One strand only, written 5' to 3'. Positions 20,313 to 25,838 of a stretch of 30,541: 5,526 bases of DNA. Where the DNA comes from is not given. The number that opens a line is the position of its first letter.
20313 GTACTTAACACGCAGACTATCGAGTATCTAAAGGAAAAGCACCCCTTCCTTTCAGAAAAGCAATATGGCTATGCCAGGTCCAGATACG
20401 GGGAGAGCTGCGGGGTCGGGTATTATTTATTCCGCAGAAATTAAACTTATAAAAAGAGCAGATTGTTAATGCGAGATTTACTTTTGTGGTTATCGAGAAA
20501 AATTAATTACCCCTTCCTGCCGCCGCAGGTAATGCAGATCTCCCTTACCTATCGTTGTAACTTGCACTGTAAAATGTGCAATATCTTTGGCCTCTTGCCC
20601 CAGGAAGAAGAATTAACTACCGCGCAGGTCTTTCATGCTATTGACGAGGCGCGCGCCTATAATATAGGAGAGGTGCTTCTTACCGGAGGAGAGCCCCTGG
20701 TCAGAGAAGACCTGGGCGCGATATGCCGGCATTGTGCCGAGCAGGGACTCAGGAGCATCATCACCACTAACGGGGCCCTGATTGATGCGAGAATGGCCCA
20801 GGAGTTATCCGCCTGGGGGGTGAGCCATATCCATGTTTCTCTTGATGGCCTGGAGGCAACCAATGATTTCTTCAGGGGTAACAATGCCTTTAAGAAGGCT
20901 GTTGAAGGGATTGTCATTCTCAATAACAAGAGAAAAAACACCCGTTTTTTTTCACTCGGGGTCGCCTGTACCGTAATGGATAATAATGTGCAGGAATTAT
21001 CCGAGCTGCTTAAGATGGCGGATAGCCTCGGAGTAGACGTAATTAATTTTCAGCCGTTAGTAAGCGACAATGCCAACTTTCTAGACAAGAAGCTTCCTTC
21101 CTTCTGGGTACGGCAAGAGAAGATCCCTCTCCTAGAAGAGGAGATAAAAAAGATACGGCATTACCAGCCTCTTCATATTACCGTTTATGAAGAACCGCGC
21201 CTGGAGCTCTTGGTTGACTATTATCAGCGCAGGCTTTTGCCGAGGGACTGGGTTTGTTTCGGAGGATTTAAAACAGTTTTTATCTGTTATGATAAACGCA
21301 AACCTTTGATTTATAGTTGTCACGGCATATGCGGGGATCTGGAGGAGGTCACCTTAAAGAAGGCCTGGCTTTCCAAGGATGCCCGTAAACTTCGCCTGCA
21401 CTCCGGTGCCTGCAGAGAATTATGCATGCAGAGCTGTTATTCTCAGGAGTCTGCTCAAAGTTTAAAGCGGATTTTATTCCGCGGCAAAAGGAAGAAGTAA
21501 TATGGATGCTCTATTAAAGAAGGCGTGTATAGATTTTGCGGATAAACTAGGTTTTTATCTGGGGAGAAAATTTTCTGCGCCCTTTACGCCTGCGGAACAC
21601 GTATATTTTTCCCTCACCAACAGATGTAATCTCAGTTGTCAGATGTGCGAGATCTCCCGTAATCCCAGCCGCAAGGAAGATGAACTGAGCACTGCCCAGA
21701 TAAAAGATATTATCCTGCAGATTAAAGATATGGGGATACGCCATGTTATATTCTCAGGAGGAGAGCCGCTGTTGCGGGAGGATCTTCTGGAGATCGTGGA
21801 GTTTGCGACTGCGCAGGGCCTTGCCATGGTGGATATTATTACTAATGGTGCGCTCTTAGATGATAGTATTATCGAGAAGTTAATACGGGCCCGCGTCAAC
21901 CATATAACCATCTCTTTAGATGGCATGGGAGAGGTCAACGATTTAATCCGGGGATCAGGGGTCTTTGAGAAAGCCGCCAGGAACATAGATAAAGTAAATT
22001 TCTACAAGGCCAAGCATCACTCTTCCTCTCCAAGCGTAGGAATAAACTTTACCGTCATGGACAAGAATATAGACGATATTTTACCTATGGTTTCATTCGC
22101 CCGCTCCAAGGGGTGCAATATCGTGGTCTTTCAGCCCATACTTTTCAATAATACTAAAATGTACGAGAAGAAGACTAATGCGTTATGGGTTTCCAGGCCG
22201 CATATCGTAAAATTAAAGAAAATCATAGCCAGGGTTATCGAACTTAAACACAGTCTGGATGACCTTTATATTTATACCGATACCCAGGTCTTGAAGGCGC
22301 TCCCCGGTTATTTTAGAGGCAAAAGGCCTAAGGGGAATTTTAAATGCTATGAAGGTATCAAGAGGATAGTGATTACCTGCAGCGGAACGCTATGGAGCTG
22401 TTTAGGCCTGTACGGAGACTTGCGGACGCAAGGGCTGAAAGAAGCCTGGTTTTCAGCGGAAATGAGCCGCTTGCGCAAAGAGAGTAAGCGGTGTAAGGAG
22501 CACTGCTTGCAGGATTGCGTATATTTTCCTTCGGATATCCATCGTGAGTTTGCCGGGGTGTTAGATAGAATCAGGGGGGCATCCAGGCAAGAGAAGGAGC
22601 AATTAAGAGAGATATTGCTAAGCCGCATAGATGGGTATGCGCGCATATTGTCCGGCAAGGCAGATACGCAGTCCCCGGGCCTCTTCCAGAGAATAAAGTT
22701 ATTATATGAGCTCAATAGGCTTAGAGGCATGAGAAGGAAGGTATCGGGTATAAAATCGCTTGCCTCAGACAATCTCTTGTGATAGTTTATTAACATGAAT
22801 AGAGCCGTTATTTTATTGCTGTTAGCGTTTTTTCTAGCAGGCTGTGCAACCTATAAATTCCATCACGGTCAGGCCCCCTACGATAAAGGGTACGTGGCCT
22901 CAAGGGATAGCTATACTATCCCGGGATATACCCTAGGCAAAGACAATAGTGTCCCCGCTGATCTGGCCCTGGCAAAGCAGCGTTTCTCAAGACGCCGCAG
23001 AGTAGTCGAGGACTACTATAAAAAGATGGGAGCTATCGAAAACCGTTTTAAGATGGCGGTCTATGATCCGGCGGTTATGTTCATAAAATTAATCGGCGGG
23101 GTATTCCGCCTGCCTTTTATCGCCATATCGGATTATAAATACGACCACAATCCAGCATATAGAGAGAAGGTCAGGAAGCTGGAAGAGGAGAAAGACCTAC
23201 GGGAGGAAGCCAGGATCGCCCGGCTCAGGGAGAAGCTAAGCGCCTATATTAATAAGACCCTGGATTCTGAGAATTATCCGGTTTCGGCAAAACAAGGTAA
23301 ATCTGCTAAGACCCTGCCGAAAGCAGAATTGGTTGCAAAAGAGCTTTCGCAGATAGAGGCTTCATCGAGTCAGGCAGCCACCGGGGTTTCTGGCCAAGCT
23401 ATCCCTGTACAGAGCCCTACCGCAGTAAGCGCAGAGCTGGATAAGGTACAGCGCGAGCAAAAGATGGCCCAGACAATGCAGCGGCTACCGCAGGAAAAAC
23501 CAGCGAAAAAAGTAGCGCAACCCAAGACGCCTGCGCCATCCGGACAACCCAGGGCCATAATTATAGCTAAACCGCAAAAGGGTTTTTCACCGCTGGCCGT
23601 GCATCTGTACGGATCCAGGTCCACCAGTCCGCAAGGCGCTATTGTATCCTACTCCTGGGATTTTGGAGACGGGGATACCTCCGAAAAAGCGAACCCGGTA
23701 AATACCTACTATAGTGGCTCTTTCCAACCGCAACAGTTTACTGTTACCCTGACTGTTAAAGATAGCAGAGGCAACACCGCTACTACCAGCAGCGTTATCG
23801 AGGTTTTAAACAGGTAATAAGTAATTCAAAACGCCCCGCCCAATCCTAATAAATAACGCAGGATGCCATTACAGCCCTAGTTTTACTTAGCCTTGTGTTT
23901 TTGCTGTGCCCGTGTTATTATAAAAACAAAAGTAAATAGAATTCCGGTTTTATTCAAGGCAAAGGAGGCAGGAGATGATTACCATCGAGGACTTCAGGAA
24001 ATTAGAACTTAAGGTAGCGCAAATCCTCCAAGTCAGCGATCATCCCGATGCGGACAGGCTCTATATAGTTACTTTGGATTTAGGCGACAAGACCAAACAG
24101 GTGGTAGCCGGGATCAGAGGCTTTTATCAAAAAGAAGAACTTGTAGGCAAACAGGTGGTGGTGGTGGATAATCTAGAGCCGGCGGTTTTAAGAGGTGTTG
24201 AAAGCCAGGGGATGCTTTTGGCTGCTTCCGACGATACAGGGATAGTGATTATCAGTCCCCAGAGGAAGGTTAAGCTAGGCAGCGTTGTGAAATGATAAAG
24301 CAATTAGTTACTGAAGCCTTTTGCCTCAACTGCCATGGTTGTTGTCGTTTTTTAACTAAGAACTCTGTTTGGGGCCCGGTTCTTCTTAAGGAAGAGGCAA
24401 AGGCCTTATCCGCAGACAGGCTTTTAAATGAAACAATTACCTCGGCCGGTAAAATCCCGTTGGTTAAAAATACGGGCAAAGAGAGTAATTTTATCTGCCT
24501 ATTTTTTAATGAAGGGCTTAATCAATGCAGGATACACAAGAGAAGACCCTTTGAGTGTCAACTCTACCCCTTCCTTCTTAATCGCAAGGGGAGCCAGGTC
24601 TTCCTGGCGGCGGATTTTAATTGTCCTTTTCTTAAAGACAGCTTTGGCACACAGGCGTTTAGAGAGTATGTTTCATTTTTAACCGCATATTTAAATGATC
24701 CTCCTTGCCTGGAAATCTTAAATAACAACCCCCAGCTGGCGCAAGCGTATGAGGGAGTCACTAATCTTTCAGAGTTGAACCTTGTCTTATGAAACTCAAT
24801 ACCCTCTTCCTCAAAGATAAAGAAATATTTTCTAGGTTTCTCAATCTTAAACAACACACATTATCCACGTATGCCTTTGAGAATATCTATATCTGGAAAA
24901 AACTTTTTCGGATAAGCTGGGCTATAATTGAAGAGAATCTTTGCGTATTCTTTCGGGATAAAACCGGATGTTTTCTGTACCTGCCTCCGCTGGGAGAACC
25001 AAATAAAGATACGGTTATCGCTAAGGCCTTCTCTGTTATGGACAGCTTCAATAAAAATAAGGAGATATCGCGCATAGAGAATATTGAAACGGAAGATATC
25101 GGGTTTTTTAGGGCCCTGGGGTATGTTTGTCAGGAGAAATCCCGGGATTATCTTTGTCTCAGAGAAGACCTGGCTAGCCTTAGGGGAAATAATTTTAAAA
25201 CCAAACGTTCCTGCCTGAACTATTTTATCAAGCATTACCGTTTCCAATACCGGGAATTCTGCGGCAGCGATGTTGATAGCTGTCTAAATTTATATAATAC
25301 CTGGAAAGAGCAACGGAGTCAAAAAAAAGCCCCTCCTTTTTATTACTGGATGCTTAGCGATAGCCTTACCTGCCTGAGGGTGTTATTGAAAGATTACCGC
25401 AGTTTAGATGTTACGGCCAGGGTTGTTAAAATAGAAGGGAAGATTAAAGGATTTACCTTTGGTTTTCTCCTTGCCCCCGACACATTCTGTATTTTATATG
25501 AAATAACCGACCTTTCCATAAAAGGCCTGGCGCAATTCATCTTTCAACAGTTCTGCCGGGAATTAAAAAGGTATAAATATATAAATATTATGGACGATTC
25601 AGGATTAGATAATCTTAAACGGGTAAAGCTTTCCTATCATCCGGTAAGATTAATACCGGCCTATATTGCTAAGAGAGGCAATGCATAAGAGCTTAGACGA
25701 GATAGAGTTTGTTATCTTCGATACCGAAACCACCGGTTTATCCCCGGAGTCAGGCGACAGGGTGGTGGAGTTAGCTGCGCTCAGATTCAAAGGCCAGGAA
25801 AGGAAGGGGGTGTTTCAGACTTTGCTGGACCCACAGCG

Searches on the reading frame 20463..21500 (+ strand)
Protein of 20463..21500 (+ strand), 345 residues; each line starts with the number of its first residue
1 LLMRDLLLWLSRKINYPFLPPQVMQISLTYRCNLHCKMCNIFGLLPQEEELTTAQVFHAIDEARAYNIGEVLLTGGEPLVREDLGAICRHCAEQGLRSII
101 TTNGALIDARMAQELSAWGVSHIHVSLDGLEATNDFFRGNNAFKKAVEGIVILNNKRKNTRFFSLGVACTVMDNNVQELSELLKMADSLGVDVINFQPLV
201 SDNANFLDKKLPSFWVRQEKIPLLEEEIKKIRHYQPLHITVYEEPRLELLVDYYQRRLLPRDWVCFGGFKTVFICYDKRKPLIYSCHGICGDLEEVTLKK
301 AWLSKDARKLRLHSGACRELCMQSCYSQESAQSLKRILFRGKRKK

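Call 4: search_protein_families(library=pfam, proteins=[window:20463-21500:+], max_evalue=0.001)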
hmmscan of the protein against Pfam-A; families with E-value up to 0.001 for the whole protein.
window:20463-21500:+ (345 aa): 2 families
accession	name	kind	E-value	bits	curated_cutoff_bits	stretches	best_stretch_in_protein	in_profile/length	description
PF04055.27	Radical_SAM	-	2.3e-20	73.9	29.5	1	26-165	1-144/166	Radical SAM superfamily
PF13353.11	Fer4_12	-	1.5e-05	25.7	22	1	31-129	14-115/137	4Fe-4S single cluster domain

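Call 55: search_protein_families(library=ncbifam, proteins=[window:20463-21500:+], max_evalue=1e-10)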
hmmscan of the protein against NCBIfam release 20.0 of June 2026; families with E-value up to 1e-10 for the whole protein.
window:20463-21500:+ (345 aa): 36 families (the best 25 are shown)
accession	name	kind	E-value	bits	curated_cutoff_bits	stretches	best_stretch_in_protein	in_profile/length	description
TIGR04347.1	pseudo_SAM_Halo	equivalog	6.8e-31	107.9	525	1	26-198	42-211/390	TIGR04347 family pseudo-SAM/SPASM protein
TIGR04546.1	rSAM_ahbC_deAc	equivalog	1.4e-30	106.4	650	1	24-200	41-214/390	12,18-didecarboxysiroheme deacetylase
TIGR04051.1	rSAM_NirJ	equivalog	3.7e-30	105.1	515.45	1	26-196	6-173/354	heme d1 biosynthesis radical SAM protein NirJ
TIGR04054.1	rSAM_NirJ1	equivalog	1.6e-29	102.7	650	1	24-200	38-211/387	putative heme d1 biosynthesis radical SAM protein NirJ1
TIGR04545.1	rSAM_ahbD_hemeb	equivalog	4.9e-27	95.3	500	1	27-193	5-169/339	heme b synthase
TIGR04055.1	rSAM_NirJ2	equivalog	6.3e-27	94.9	500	1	28-191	6-166/326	putative heme d1 biosynthesis radical SAM protein NirJ2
NF050035.1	rSAM_WgK_link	exception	3.6e-25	88.7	650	1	21-194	8-179/367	radical SAM/SPASM peptide maturase WgkB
TIGR04317.1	W_rSAM_matur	equivalog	2.2e-24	86.2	380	1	24-220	6-205/349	tungsten cofactor oxidoreductase radical SAM maturase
TIGR03962.1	mycofact_rSAM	equivalog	6.6e-24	84.7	265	1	21-192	11-179/339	mycofactocin radical SAM maturase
TIGR02666.1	moaA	equivalog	1e-23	83.8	284.05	1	23-202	11-198/336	GTP 3',8-cyclase MoaA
TIGR02109.1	PQQ_syn_pqqE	equivalog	6.3e-23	81.3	381.35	1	20-195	5-178/358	pyrroloquinoline quinone biosynthesis protein PqqE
TIGR02668.1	moaA_archaeal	equivalog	1.4e-22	80.1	325.25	1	24-199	12-189/303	GTP 3',8-cyclase MoaA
TIGR04250.1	SCM_rSAM_ScmE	equivalog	1.7e-22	79.8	400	1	21-189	2-169/358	SynChlorMet cassette radical SAM/SPASM protein ScmE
NF001199.0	PRK00164.2-1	equivalog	9.6e-22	77.5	231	1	24-194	14-185/308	GTP 3',8-cyclase MoaA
TIGR04133.1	rSAM_w_lipo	hypoth_equivalog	2e-21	76.3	425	1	28-199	30-202/350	TIGR04133 family radical SAM/SPASM protein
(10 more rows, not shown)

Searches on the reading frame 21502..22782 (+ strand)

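Call 4: search_protein_families(library=pfam, proteins=[window:21502-22782:+], max_evalue=0.001)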
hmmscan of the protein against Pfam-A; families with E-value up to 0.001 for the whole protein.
window:21502-22782:+ (426 aa): 3 families
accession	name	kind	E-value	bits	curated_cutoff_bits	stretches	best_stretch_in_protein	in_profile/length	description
PF04055.27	Radical_SAM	-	2.5e-25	90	29.5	1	37-168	2-139/166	Radical SAM superfamily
PF13353.11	Fer4_12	-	5.8e-07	30.3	22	1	40-142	13-116/137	4Fe-4S single cluster domain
PF13186.11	SPASM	-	2.4e-05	25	21.5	1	282-339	1-66/67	Iron-sulfur cluster-binding domain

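Call 55: search_protein_families(library=ncbifam, proteins=[window:21502-22782:+], max_evalue=1e-10)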
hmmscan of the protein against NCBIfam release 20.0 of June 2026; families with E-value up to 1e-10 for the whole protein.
window:21502-22782:+ (426 aa): 49 families (the best 25 are shown)
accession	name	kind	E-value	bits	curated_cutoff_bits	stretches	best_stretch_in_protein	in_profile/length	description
TIGR04317.1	W_rSAM_matur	equivalog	1.4e-31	109.9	380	1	33-223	5-194/349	tungsten cofactor oxidoreductase radical SAM maturase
TIGR04054.1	rSAM_NirJ1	equivalog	2.8e-30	105.2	650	1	34-216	38-213/387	putative heme d1 biosynthesis radical SAM protein NirJ1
TIGR04347.1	pseudo_SAM_Halo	equivalog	2e-29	103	525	1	34-211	40-210/390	TIGR04347 family pseudo-SAM/SPASM protein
TIGR04051.1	rSAM_NirJ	equivalog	1e-28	100.3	515.45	1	34-220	4-183/354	heme d1 biosynthesis radical SAM protein NirJ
TIGR04546.1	rSAM_ahbC_deAc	equivalog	1.3e-28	100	650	1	34-213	41-213/390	12,18-didecarboxysiroheme deacetylase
TIGR04545.1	rSAM_ahbD_hemeb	equivalog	2.3e-28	99.6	500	1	36-205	4-167/339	heme b synthase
NF045574.1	sacti_mat_StsB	exception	3.9e-28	98.5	625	1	30-201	94-257/466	StsB family radical SAM/SPASM domain sactipeptide maturase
TIGR02668.1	moaA_archaeal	equivalog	5.2e-28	97.9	325.25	1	33-307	11-272/303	GTP 3',8-cyclase MoaA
TIGR04055.1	rSAM_NirJ2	equivalog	6.7e-28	98.2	500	1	36-326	4-284/326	putative heme d1 biosynthesis radical SAM protein NirJ2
TIGR02109.1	PQQ_syn_pqqE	equivalog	5.1e-27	94.7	381.35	1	34-300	9-257/358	pyrroloquinoline quinone biosynthesis protein PqqE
NF001199.0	PRK00164.2-1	equivalog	5.5e-27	94.7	231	1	36-301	16-268/308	GTP 3',8-cyclase MoaA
TIGR03962.1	mycofact_rSAM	equivalog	1.3e-26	93.6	265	1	36-207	16-180/339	mycofactocin radical SAM maturase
NF050035.1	rSAM_WgK_link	exception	1.6e-26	93.2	650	1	34-198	11-169/367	radical SAM/SPASM peptide maturase WgkB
TIGR02666.1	moaA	equivalog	2e-25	89.5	284.05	1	35-245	13-223/336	GTP 3',8-cyclase MoaA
TIGR04053.2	TIGR04053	equivalog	5.2e-25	88.5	395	1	34-207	10-180/366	TIGR04053 family radical SAM/SPASM domain-containing protein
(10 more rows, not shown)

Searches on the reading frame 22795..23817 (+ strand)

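Call 4: search_protein_families(library=pfam, proteins=[window:22795-23817:+], max_evalue=0.001)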
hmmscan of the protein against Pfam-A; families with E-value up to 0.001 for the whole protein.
window:22795-23817:+ (340 aa): 3 families
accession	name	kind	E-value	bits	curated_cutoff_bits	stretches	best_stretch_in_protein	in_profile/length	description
PF18911.6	PKD_4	-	1.5e-14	54.3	27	1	252-333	4-80/85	PKD domain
PF00801.26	PKD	-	1.7e-10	41.2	23.5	1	274-334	24-78/80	PKD domain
PF22352.2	K319L-like_PKD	-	2.8e-08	34.1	27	1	269-337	14-84/84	K319L-like, PKD domain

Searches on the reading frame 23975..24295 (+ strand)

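Call 4: search_protein_families(library=pfam, proteins=[window:23975-24295:+], max_evalue=0.001)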
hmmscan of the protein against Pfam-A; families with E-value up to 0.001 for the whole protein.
window:23975-24295:+ (106 aa): 1 family
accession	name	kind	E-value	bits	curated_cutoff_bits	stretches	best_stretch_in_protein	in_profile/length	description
PF01588.26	tRNA_bind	-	2.9e-30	104.7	27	1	12-103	1-95/96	Putative tRNA binding domain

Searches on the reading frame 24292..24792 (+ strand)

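Call 5: search_protein_families(library=pfam, proteins=[window:24292-24792:+], max_evalue=0.001)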
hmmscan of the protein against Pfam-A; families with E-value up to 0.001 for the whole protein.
window:24292-24792:+ (166 aa): 1 family
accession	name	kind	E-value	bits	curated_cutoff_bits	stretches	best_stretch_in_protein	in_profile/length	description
PF03692.20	CxxCxxCC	-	2.5e-08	34.9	23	1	11-100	2-73/85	Putative zinc- or iron-chelating domain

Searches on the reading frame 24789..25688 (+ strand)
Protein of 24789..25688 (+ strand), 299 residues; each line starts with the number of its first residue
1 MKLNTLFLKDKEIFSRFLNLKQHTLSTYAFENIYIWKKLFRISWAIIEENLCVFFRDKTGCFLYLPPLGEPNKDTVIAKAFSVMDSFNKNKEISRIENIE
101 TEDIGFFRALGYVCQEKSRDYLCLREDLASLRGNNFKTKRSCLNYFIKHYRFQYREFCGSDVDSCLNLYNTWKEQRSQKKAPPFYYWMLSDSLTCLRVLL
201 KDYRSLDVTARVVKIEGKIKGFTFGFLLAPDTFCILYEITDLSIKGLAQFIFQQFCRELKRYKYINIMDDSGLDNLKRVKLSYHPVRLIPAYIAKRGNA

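Call 5: search_protein_families(library=pfam, proteins=[window:24789-25688:+], max_evalue=0.001)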
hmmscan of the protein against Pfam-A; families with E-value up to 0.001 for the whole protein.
window:24789-25688:+ (299 aa): 1 family
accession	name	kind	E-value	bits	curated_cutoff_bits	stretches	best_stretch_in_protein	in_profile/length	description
PF09924.15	LPG_synthase_C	-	3.4e-28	99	27.5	1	22-294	5-297/298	Phosphatidylglycerol lysyltransferase, C-terminal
